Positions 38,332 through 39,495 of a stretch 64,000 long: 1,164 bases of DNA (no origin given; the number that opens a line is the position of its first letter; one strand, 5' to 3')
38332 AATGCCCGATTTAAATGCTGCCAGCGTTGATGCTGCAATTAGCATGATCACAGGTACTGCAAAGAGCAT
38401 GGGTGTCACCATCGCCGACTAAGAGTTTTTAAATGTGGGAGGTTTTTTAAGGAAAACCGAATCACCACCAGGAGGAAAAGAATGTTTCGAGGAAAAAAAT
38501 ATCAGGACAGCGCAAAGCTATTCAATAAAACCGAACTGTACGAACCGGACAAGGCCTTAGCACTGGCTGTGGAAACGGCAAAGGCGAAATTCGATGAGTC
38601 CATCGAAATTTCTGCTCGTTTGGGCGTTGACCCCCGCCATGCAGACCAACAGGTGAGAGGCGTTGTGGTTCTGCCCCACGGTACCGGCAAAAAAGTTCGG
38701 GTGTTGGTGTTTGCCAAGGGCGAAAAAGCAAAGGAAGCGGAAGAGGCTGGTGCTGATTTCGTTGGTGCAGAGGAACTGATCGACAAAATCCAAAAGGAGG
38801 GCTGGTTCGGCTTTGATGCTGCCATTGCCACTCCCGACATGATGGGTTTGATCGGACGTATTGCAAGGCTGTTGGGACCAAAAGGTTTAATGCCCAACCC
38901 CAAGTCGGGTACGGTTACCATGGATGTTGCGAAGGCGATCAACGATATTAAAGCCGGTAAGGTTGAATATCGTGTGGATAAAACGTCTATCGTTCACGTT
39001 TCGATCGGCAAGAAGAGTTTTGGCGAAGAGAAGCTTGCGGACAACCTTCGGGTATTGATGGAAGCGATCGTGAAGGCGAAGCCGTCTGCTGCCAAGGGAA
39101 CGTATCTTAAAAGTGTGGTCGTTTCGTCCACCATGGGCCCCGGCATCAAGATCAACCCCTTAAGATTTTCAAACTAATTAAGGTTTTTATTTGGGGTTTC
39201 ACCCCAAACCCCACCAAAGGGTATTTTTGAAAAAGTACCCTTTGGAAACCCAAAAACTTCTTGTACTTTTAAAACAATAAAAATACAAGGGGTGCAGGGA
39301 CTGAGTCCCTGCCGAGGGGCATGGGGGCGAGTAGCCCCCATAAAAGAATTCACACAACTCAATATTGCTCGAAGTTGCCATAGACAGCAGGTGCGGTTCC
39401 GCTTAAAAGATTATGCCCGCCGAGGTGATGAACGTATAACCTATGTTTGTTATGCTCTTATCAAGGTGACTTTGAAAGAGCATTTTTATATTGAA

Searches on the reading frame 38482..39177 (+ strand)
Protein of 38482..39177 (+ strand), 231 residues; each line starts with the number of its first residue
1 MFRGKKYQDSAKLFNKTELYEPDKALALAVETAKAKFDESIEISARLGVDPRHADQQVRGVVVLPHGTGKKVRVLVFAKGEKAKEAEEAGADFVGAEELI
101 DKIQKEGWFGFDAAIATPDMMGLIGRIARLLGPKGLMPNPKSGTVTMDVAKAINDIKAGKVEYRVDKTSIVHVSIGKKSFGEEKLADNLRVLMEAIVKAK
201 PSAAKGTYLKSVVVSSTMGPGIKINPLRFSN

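Call 8: search_protein_families(library=ncbifam, proteins=[window:38482-39177:+])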
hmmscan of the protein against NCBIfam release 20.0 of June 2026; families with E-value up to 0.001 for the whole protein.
window:38482-39177:+ (231 aa): 3 families
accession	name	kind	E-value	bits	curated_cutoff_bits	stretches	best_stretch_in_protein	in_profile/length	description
TIGR01169.1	rplA_bact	equivalog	2.3e-99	331.4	216.3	1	3-225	2-223/227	50S ribosomal protein L1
NF003244.0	PRK04203.1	equivalog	2.2e-32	112.3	203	1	25-225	11-215/216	50S ribosomal protein L1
TIGR01170.1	rplA_mito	equivalog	1.3e-26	93.1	129.05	1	37-159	20-140/140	ribosomal protein uL1, mitochondrial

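Call 16: find_encoding_contigs(protein=window:38482-39177:+, flank=3000, max_places=10)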
Protein window:38482-39177:+ (231 aa): 2 contigs read that carry it; 2 places shown.
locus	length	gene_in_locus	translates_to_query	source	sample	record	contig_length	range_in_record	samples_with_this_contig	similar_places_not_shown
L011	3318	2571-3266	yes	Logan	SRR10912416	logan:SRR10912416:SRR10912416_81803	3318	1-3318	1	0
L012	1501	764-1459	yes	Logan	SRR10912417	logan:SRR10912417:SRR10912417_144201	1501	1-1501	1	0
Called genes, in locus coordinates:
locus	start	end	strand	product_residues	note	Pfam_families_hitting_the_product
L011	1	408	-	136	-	?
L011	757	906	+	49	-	PF00471:Ribosomal_L33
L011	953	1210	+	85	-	PF00584:SecE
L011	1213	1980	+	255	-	PF02357:NusG, PF00467:KOW (weak)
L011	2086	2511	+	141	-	PF03946:Ribosomal_L11_N, PF00298:Ribosomal_L11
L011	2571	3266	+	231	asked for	PF00687:Ribosomal_L1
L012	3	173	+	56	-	?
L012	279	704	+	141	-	PF03946:Ribosomal_L11_N, PF00298:Ribosomal_L11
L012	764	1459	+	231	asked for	PF00687:Ribosomal_L1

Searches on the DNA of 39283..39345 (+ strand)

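Call 47: search_dna_similar(query=window:39283-39345:+, collection=plasmids, mode=distant, max_evalue=10, max_rows=30)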
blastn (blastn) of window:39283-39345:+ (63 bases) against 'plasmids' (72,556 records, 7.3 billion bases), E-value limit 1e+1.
Records with a match: 11; places in all: 11; records where one place covers at least 80% of the query: 0.
Best place of each record, by identity: >=99% 2; 80-90% 9.
By first word of the organism name: Stutzerimonas 3; Streptomyces 3; uncultured 1; Pseudomonas 1; Mycobacterium 1; Burkholderia 1; Paracoccus 1.
By predicted mobility (MOB-suite, as given by PLSDB): non-mobilizable 9; mobilizable 2.
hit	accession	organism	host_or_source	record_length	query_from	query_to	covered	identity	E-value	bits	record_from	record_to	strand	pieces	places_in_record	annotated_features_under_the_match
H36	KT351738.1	uncultured bacterium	-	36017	8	56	78%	82.4%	3e-2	43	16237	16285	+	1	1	none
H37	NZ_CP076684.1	Stutzerimonas zhaodongensis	isolated microorganism,Ocean water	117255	8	56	78%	82.4%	3e-2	43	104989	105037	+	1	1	none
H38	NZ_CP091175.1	Stutzerimonas stutzeri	cell culture,wwtp active sludge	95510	8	56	78%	82.4%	3e-2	43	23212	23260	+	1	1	none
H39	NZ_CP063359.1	Stutzerimonas stutzeri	Homo sapiens,Cerebrospinal ...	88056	8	56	78%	82.4%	3e-2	43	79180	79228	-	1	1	none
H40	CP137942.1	Pseudomonas aeruginosa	Homo sapiens,bronchoalveolar lavage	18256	8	56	78%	80.4%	1e+0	37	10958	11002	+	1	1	none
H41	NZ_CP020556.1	Streptomyces sp. Sge12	whole organism,forest soil of ...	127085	26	57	51%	85.3%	1e+0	37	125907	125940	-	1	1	none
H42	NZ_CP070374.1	Streptomyces sp. MBT27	Soil,soil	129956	26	57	51%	85.3%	1e+0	37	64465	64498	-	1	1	none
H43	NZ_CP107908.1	Streptomyces sp. NBC_00454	-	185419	26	57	51%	85.3%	1e+0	37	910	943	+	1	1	none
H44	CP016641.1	Mycobacterium sp. djl-10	activated sludge,waste water treatment ...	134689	29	58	48%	86.7%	1e+0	37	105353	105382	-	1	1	hypothetical protein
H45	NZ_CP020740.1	Burkholderia ubonensis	soil,soil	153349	29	47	30%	100.0%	5e+0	36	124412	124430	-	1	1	hypothetical protein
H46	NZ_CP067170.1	Paracoccus aestuarii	cell culture,isolated from tidal flat ...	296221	25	43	30%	100.0%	5e+0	36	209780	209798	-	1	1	kduD: 2-dehydro-3-deoxy-D-gluconate 5-dehydrogenase KduD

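Call 50: get_annotated_region(hit=H37, flank=1500)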
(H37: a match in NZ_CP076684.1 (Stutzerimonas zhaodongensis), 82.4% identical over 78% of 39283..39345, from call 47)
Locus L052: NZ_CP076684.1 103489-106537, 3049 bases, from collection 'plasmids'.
description: Stutzerimonas zhaodongensis strain A252 plasmid megaplasmid, complete sequence
organism: Stutzerimonas zhaodongensis (NCBI taxid 1176257)
taxonomy: Bacteria; Pseudomonadota; Gammaproteobacteria; Pseudomonadales; Pseudomonadaceae; Stutzerimonas; Stutzerimonas zhaodongensis
host: -; source: isolated microorganism,Ocean water; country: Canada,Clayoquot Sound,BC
typing (MOB-suite, as given by PLSDB): non-mobilizable
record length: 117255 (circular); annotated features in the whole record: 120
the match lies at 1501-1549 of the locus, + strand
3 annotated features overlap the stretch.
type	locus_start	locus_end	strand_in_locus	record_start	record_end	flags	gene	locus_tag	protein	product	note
CDS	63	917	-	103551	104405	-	-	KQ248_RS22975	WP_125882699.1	ParA family protein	-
CDS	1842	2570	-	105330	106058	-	-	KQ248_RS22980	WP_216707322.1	hypothetical protein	-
CDS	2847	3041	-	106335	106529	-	-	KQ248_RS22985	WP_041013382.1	ribbon-helix-helix protein, CopG family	GO:0006355 - regulation of DNA-templated transcription [Evidence IEA]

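Call 52: get_annotated_region(hit=H40, flank=6000)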
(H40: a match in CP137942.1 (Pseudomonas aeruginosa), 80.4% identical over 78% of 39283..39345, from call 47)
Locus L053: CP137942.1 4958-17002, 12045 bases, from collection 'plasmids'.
description: Pseudomonas aeruginosa strain 2023CK-00050 plasmid unnamed2, complete sequence
organism: Pseudomonas aeruginosa (NCBI taxid 287)
taxonomy: Bacteria; Pseudomonadota; Gammaproteobacteria; Pseudomonadales; Pseudomonadaceae; Pseudomonas; Pseudomonas aeruginosa
host: -; source: Homo sapiens,bronchoalveolar lavage; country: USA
typing (MOB-suite, as given by PLSDB): non-mobilizable
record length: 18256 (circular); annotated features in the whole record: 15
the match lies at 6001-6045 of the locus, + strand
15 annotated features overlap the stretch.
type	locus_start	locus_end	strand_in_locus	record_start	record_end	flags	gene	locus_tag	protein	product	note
CDS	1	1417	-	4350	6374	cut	-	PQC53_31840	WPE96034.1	type IV secretion system DNA-binding domain-containing protein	-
CDS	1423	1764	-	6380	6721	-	-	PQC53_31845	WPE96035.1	hypothetical protein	-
CDS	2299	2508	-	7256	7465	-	-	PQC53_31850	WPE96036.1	hypothetical protein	-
CDS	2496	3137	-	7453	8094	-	parA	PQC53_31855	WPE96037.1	ParA family partition ATPase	-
CDS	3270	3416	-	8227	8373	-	-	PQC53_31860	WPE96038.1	hypothetical protein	-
CDS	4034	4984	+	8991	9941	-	-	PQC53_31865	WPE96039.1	DNA-binding protein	-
CDS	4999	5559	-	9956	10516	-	-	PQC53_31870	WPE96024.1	recombinase family protein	-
CDS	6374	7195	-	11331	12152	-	-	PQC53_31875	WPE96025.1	hypothetical protein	-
CDS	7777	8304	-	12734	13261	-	-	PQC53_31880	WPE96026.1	hypothetical protein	-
CDS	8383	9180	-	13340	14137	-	-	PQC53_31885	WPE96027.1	hypothetical protein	-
CDS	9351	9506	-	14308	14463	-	-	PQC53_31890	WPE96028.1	hypothetical protein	-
CDS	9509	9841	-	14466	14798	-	-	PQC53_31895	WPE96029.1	hypothetical protein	-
CDS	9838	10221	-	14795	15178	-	-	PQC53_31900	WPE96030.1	hypothetical protein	-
CDS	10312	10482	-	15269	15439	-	-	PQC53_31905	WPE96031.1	hypothetical protein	-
CDS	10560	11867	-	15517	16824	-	-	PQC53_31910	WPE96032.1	hypothetical protein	-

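Call 53: get_annotated_region(hit=H37, flank=9000)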
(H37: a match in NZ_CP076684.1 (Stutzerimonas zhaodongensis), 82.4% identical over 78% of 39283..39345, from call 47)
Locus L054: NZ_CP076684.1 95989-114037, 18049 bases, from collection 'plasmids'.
description: Stutzerimonas zhaodongensis strain A252 plasmid megaplasmid, complete sequence
organism: Stutzerimonas zhaodongensis (NCBI taxid 1176257)
taxonomy: Bacteria; Pseudomonadota; Gammaproteobacteria; Pseudomonadales; Pseudomonadaceae; Stutzerimonas; Stutzerimonas zhaodongensis
host: -; source: isolated microorganism,Ocean water; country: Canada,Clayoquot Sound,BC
typing (MOB-suite, as given by PLSDB): non-mobilizable
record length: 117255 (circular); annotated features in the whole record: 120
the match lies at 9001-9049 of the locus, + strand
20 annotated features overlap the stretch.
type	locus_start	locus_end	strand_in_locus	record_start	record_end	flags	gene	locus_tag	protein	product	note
CDS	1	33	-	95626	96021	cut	-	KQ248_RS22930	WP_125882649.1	single-stranded DNA-binding protein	-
CDS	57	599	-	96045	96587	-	-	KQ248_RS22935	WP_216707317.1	DUF3158 family protein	-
CDS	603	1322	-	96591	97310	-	-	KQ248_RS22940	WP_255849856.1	PFL_4669 family integrating conjugative element protein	-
CDS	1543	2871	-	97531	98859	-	-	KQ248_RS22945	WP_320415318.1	STY4528 family pathogenicity island replication protein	-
CDS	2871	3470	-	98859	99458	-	-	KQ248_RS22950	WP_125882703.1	DUF2857 domain-containing protein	-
CDS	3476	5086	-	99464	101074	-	-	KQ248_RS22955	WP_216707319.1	ParB family protein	-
CDS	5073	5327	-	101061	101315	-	-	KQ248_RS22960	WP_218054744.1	Arc family DNA-binding protein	-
CDS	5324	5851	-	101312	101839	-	-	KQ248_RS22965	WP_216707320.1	hypothetical protein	-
CDS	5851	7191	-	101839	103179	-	dnaB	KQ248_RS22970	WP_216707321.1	replicative DNA helicase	GO:0006260 - DNA replication [Evidence IEA]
CDS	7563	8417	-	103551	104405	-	-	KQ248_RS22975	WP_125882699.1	ParA family protein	-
CDS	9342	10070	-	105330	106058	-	-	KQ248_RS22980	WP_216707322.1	hypothetical protein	-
CDS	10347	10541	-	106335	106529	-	-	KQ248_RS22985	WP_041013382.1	ribbon-helix-helix protein, CopG family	GO:0006355 - regulation of DNA-templated transcription [Evidence IEA]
CDS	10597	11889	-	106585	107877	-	-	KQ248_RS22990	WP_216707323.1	Y-family DNA polymerase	-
CDS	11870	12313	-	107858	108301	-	-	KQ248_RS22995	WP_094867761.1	S24 family peptidase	-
CDS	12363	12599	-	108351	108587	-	-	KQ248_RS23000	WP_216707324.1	hypothetical protein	-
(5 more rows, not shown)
